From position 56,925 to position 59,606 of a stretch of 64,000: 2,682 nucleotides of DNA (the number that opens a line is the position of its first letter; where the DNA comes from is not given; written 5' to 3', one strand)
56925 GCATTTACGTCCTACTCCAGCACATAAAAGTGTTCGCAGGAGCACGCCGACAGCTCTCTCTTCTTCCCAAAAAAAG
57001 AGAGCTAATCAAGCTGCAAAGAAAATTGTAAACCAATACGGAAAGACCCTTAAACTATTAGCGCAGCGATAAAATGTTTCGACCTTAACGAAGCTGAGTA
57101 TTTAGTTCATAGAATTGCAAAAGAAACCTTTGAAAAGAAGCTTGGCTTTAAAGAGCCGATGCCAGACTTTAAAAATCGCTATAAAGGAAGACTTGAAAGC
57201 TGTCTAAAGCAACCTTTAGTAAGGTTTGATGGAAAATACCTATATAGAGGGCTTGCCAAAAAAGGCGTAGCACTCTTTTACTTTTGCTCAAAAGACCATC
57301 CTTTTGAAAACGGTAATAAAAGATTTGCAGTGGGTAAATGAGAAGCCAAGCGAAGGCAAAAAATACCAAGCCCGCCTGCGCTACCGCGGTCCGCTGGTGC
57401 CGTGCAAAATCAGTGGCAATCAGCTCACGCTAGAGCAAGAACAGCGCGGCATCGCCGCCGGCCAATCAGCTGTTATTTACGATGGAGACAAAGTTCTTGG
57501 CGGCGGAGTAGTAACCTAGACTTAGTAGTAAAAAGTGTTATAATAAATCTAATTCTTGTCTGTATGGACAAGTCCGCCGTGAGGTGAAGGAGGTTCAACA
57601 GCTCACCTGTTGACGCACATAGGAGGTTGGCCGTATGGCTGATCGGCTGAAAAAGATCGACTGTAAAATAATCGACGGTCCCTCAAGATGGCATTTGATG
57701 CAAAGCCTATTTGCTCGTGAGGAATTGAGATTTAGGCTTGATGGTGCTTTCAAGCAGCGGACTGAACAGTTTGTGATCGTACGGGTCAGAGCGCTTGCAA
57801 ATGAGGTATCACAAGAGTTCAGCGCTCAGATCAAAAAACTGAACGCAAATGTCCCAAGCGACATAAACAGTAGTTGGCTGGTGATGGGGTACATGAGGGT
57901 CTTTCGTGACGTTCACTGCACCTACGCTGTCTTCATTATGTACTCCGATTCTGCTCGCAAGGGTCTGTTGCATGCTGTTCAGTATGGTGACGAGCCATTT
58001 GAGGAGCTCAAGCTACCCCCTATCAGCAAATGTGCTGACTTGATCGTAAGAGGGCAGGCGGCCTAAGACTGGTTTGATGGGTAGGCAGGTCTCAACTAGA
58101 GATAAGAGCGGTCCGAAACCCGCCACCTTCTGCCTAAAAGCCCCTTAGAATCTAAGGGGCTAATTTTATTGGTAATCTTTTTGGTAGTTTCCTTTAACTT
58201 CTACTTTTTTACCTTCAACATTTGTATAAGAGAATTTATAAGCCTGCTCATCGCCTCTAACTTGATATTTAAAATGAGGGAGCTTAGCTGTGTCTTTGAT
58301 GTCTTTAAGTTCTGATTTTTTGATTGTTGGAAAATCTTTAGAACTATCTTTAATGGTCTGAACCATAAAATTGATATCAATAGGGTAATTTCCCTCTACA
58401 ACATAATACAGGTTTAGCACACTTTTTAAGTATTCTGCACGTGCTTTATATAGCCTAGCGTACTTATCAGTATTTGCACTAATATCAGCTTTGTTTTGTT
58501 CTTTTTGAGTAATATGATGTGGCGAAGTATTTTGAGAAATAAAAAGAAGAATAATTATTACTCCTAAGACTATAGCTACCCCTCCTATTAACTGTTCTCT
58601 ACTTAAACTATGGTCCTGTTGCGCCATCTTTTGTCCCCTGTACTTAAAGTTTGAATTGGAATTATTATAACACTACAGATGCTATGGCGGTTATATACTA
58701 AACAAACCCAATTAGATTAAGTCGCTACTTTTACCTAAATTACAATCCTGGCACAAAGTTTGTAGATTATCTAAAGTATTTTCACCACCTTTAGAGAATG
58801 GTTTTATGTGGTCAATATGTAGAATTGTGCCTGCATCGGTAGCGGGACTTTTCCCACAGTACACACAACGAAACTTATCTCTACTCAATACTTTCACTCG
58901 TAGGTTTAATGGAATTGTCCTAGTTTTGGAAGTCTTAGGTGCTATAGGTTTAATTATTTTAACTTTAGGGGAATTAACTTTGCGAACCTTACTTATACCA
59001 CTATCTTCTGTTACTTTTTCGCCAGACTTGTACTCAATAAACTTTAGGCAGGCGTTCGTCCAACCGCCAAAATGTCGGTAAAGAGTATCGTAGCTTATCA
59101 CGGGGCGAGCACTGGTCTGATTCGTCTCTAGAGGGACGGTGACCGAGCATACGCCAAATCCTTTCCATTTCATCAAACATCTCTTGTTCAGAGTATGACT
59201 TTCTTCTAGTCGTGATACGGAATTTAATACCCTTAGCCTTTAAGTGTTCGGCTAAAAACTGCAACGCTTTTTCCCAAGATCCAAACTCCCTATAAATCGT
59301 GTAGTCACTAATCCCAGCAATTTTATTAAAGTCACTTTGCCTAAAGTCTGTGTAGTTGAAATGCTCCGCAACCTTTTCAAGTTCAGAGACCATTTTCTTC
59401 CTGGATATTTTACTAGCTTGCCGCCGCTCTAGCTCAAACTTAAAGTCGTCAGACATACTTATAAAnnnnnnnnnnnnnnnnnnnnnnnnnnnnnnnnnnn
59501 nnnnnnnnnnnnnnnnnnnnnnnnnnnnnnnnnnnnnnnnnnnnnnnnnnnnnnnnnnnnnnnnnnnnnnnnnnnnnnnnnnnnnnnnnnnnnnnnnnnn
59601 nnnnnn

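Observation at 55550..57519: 199-bp diverged duplication of the mnmA 3' end flanks a 1.6-kb islet; the right junction truncates a Doc toxin at a 9-bp microhomology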

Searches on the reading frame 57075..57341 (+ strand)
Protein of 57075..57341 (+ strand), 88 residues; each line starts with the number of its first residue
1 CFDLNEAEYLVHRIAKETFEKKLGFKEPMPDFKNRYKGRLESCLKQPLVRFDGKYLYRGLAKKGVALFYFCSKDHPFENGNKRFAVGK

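Call 7: search_protein_families(library=pfam, proteins=[window:57075-57341:+], max_evalue=0.1)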
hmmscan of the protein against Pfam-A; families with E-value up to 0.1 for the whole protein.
window:57075-57341:+ (88 aa): 1 family
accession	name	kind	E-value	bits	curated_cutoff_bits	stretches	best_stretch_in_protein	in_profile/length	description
PF02661.23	Fic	-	1.4e-05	26.3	24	1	11-85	11-85/93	Fic/DOC family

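Call 24: find_homologous_proteins(query=window:57078-57329:+)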
Query seq(84 aa) (84 aa): 8 proteins with E <= 0.001 among 8 candidates.
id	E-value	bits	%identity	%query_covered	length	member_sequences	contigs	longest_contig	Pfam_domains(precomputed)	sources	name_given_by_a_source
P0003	8.6e-27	111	68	89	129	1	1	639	PF02661.24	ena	-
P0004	7.0e-25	105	75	75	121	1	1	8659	PF02661.24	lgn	-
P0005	1.2e-23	101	67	82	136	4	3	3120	PF02661.24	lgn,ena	-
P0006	3.0e-23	100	64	89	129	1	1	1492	PF02661.24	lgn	-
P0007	8.7e-22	95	71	76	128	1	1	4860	PF02661.24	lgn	-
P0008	4.9e-21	93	59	89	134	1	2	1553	PF02661.24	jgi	jgi:death-on-curing family protein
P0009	1.1e-20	91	70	75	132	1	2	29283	PF02661.24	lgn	-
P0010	2.4e-18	84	55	100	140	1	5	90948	PF02661.24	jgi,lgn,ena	-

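Call 27: find_encoding_contigs(protein=P0004, flank=6000, max_places=3)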
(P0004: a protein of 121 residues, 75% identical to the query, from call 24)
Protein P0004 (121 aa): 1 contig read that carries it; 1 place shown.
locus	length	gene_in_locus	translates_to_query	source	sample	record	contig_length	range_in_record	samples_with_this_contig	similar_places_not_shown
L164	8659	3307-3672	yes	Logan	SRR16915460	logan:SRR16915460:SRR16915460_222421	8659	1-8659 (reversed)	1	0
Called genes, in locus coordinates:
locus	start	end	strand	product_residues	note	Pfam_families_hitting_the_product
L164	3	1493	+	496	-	?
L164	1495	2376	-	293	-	PF01381:HTH_3, PF13443:HTH_26 (faint), PF13560:HTH_31, PF00702:Hydrolase (weak), PF13419:HAD_2 (weak)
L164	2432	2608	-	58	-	-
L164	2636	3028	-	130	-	PF11969:DcpS_C, PF01230:HIT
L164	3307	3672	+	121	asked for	PF02661:Fic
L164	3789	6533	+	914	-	PF00657:Lipase_GDSL, PF13472:Lipase_GDSL_2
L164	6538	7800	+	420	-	-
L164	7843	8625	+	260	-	-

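Call 28: find_encoding_contigs(protein=P0009, flank=6000, max_places=3)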
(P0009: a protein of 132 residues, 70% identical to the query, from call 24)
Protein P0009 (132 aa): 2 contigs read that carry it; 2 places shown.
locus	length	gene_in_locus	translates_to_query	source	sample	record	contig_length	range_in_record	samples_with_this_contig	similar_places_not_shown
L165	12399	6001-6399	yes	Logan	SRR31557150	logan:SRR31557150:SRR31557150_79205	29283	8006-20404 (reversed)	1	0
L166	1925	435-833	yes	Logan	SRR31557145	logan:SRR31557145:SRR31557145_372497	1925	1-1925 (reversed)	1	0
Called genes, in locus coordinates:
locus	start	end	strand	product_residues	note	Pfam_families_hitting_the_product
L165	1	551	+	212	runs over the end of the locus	PF23359:Lsr2_DNA-bd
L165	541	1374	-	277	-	PF07275:ArdA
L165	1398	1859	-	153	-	-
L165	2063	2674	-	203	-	-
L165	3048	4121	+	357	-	PF01548:DEDD_Tnp_IS110, PF02371:Transposase_20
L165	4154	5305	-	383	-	PF00145:DNA_methylase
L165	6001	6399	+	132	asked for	PF02661:Fic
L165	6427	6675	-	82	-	-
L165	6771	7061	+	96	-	-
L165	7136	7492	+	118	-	-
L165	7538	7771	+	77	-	-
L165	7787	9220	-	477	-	PF14659:Phage_int_SAM_3 (weak), PF00589:Phage_integrase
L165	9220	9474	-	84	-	PF12728:HTH_17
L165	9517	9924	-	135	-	PF13560:HTH_31, PF01381:HTH_3, PF12844:HTH_19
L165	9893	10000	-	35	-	-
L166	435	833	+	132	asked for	PF02661:Fic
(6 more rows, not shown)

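Call 38: search_protein_families(library=phrogs, proteins=[window:57075-57341:+], max_evalue=0.01)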
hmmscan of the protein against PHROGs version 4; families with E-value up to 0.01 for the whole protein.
window:57075-57341:+ (88 aa): 2 families
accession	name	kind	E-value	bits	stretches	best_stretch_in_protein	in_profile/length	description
phrog_577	-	moron, auxiliary metabolic gene and host takeover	7e-07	30.2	1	26-86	24-78/128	Doc-like toxin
phrog_18015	-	unknown function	0.002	18.7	1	38-86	34-82/244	-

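Call 39: search_protein_families(library=padloc, proteins=[window:57075-57341:+], max_evalue=0.01)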
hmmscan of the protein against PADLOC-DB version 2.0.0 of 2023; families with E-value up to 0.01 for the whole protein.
window:57075-57341:+ (88 aa): 4 families
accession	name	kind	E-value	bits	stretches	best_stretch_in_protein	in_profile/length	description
PDLC04963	PDC-S23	-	2.8e-10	38.2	1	32-85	200-253/312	-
PDLC04965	PDC-S23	-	1.4e-09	35.8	1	30-85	215-270/327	-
PDLC04964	PDC-S23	-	1.1e-05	22.8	1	35-84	224-272/331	-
PDLC04848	PDC-S05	-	0.0024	15.5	1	63-85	212-234/291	-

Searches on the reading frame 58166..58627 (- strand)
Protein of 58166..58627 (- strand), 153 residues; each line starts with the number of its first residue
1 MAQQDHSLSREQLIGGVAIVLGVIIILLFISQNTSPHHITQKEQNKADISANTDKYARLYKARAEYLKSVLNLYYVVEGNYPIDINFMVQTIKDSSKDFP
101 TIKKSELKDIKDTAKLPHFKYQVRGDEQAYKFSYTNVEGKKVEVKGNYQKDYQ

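Call 7: search_protein_families(library=pfam, proteins=[window:58166-58627:-], max_evalue=0.1)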
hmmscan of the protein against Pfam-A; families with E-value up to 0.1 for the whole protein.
window:58166-58627:- (153 aa): 2 families
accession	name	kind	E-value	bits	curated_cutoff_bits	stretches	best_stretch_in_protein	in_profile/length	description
PF16679.11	CDT1_C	-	0.019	15.9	25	1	39-101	6-71/96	DNA replication factor Cdt1 C-terminal domain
PF21757.2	DUF6870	-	0.024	15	24.4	0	60-88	29-57/71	Family of unknown function (DUF6870)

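Call 38: search_protein_families(library=phrogs, proteins=[window:58166-58627:-], max_evalue=0.01)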
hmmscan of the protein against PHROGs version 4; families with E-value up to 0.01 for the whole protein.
window:58166-58627:- (153 aa): 0 families

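Call 39: search_protein_families(library=padloc, proteins=[window:58166-58627:-], max_evalue=0.01)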
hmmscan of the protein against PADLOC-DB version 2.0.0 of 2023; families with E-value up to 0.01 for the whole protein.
window:58166-58627:- (153 aa): 0 families

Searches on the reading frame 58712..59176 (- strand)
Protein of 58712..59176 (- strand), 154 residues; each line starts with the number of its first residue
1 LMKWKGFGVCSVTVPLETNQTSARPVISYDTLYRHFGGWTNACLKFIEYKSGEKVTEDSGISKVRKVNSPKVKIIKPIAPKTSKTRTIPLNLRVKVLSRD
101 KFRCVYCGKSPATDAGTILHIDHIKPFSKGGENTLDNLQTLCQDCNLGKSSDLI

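Call 7: search_protein_families(library=pfam, proteins=[window:58712-59176:-], max_evalue=0.1)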
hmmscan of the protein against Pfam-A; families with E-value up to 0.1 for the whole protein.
window:58712-59176:- (154 aa): 6 families
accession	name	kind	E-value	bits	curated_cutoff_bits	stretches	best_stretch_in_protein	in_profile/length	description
PF01844.29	HNH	-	6.7e-15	55.4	21.4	1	104-151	1-46/47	HNH endonuclease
PF14279.12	HNH_5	-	6e-12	45.7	27.5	1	104-150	1-44/56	HNH endonuclease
PF13395.12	HNH_4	-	0.00087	19.6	22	1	104-152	1-51/54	HNH endonuclease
PF18780.6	HNH_repeat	-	0.032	15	26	1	28-43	33-48/54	Homing endonuclease associated repeat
PF13248.11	Zn_ribbon_3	-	0.043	13.7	27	0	101-115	2-16/26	zinc-ribbon domain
PF02945.21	Endonuclease_7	-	0.056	13.8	23.6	0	89-147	11-61/82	Recombination endonuclease VII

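Call 38: search_protein_families(library=phrogs, proteins=[window:58712-59176:-], max_evalue=0.01)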
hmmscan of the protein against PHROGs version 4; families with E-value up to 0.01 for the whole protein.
window:58712-59176:- (154 aa): 37 families (the best 25 are shown)
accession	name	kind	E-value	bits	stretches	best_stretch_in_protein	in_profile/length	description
phrog_16986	-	unknown function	9.1e-18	65.7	1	87-153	6-69/248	-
phrog_14314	-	DNA, RNA and nucleotide metabolism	8.9e-15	56.7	1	91-151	6-63/252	HNH endonuclease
phrog_16726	-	DNA, RNA and nucleotide metabolism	2.8e-14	54.5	1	86-151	80-142/308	HNH endonuclease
phrog_7785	-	DNA, RNA and nucleotide metabolism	9.5e-14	52.6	1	68-150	35-112/147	HNH endonuclease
phrog_6050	-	DNA, RNA and nucleotide metabolism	2.7e-13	50.5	1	82-151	292-359/402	HNH endonuclease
phrog_2118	-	DNA, RNA and nucleotide metabolism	3e-13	51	1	91-151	166-223/301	HNH endonuclease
phrog_2214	-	DNA, RNA and nucleotide metabolism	5.5e-13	49.8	1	88-151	180-238/429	HNH endonuclease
phrog_589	-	DNA, RNA and nucleotide metabolism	5.9e-13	50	1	92-150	82-139/179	HNH endonuclease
phrog_144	-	DNA, RNA and nucleotide metabolism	1e-12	49.1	1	91-150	74-133/175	HNH endonuclease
phrog_8660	-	DNA, RNA and nucleotide metabolism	1.8e-12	48.8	1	82-149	105-176/196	HNH endonuclease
phrog_5956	-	DNA, RNA and nucleotide metabolism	3.2e-12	47.3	1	80-147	34-105/138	HNH endonuclease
phrog_1035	-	DNA, RNA and nucleotide metabolism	3.5e-12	47.8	1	83-150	141-211/271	endonuclease VII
phrog_333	-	DNA, RNA and nucleotide metabolism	4.6e-12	47.3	1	84-151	17-80/138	HNH endonuclease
phrog_119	-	DNA, RNA and nucleotide metabolism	5.2e-12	46.3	1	83-146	186-251/443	HNH endonuclease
phrog_1271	-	DNA, RNA and nucleotide metabolism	1.9e-11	44.9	1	94-151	262-317/361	HNH endonuclease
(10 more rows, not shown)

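Call 39: search_protein_families(library=padloc, proteins=[window:58712-59176:-], max_evalue=0.01)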
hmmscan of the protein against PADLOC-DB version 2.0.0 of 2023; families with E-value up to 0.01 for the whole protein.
window:58712-59176:- (154 aa): 26 families (the best 25 are shown)
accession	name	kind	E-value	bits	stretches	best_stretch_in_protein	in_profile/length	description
PDLC03478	REase_II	-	4.8e-08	31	1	77-150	86-159/219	Type II restriction enzyme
PDLC00325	PtuB1|PtuB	-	5.1e-07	27.5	1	96-151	46-103/213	Unknown function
PDLC00335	PtuB1|PtuB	-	3.6e-06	24.6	1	90-151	37-100/214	Unknown function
PDLC00345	PtuB1|PtuB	-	3.9e-06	24.6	1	85-151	35-103/223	Unknown function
PDLC02859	DpdF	-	1.5e-05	21.6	1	96-149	2-52/545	DpdF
PDLC00354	PtuB1|PtuB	-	1.6e-05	22.7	1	90-147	37-96/204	Unknown function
PDLC00350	PtuB1|PtuB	-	1.8e-05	22.8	1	92-151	40-101/224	Unknown function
PDLC00352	PtuB1|PtuB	-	2.5e-05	22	1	90-147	35-94/206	Unknown function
PDLC00337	PtuB1|PtuB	-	7.1e-05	20.8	1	98-151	53-106/216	Unknown function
PDLC00332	PtuB1|PtuB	-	8.6e-05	20.5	1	83-144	29-89/212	Unknown function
PDLC03656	mREase_IV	-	9.1e-05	20.3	1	93-146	196-252/277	Type IV methyl-directed restriction enzyme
PDLC01256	Cas9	-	0.00012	19.1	1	61-151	471-561/711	"CAS-II-A,CAS-II-B,CAS-II-C; effector__SPE"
PDLC03431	REase_II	-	0.00029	18.4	1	121-149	178-206/246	Type II restriction enzyme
PDLC00642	ZorE2|ZorE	-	0.00058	17.4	1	98-146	210-255/283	HNH endonuclease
PDLC00315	PtuB1|PtuB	-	0.00067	17.5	1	104-151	33-78/227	Unknown function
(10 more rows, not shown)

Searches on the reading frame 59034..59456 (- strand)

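Call 7: search_protein_families(library=pfam, proteins=[window:59034-59456:-], max_evalue=0.1)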
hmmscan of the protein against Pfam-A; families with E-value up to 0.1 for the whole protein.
window:59034-59456:- (140 aa): 3 families
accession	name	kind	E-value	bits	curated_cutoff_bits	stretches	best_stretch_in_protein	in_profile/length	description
PF18780.6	HNH_repeat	-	1e-09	39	26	1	17-66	1-49/54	Homing endonuclease associated repeat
PF01475.25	FUR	-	0.025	15.2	23.1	1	18-83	9-75/121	Ferric uptake regulator family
PF13419.12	HAD_2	-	0.063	13.8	23.8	0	21-75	15-72/178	Haloacid dehalogenase-like hydrolase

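Call 38: search_protein_families(library=phrogs, proteins=[window:59034-59456:-], max_evalue=0.01)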
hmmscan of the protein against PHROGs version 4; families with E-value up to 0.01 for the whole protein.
window:59034-59456:- (140 aa): 1 family
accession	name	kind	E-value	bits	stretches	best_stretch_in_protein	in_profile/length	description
phrog_22655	-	unknown function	0.00013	21.8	0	12-67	12-66/508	-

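Call 39: search_protein_families(library=padloc, proteins=[window:59034-59456:-], max_evalue=0.01)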
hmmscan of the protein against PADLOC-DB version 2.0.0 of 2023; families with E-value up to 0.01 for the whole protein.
window:59034-59456:- (140 aa): 0 families
